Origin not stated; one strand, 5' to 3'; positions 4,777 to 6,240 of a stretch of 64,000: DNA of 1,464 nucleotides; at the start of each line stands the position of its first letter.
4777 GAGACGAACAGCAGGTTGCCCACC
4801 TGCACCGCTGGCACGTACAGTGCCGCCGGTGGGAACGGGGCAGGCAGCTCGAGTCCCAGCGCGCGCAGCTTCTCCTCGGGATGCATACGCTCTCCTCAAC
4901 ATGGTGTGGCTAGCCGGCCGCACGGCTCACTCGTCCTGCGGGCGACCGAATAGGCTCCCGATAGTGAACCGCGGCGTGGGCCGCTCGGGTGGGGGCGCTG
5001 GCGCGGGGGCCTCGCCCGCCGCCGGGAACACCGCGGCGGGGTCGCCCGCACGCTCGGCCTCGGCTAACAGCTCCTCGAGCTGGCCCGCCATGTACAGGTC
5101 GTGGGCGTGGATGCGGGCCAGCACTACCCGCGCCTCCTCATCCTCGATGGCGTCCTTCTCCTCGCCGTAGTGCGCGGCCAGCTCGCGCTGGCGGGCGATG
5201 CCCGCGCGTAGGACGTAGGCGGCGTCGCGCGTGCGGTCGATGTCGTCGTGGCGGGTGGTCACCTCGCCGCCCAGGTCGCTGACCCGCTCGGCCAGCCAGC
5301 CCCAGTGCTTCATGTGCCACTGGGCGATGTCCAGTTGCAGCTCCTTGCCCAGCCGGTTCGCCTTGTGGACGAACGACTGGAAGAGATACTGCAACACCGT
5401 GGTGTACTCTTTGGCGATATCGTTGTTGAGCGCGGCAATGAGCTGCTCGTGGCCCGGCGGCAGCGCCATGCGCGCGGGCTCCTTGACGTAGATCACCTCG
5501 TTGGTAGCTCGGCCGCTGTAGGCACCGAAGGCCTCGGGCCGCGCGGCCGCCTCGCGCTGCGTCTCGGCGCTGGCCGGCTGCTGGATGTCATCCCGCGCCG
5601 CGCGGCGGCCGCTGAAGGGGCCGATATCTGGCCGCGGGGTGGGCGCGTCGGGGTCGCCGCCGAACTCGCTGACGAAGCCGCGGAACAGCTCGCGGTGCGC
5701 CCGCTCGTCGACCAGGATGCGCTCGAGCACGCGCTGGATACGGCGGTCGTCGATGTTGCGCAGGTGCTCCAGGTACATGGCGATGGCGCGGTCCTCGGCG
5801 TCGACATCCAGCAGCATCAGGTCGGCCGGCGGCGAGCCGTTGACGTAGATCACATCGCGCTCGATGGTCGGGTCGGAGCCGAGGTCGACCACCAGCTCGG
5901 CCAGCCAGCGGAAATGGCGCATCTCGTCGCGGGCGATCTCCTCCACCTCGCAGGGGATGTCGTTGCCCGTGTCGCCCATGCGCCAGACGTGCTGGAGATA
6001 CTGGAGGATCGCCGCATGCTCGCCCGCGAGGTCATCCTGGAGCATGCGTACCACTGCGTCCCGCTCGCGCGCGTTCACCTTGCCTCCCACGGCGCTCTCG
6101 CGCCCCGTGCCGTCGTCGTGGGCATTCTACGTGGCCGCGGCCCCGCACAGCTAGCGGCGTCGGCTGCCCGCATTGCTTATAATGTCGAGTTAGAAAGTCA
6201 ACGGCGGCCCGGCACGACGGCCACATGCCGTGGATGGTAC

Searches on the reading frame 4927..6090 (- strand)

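Call 81: search_protein_families(library=pfam, proteins=[window:4927-6090:-], max_evalue=0.00001)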
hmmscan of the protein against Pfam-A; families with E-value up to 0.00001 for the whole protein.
window:4927-6090:- (387 aa): 5 families
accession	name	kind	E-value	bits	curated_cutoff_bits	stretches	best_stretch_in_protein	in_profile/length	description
PF00210.30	Ferritin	-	1.1e-16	61.5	24.5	1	16-140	3-136/142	Ferritin-like domain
PF12902.13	Ferritin-like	-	3.2e-09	37.4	22.3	1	18-79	2-65/221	Ferritin-like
PF02915.23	Rubrerythrin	-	5.8e-08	33.6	22.8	0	22-138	8-135/137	Rubrerythrin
PF03232.19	COQ7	-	4.4e-06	26.9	23.5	0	13-85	3-74/169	Ubiquinone biosynthesis protein COQ7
PF05067.18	Mn_catalase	-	4.4e-06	26.4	27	0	228-282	35-89/284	Manganese containing catalase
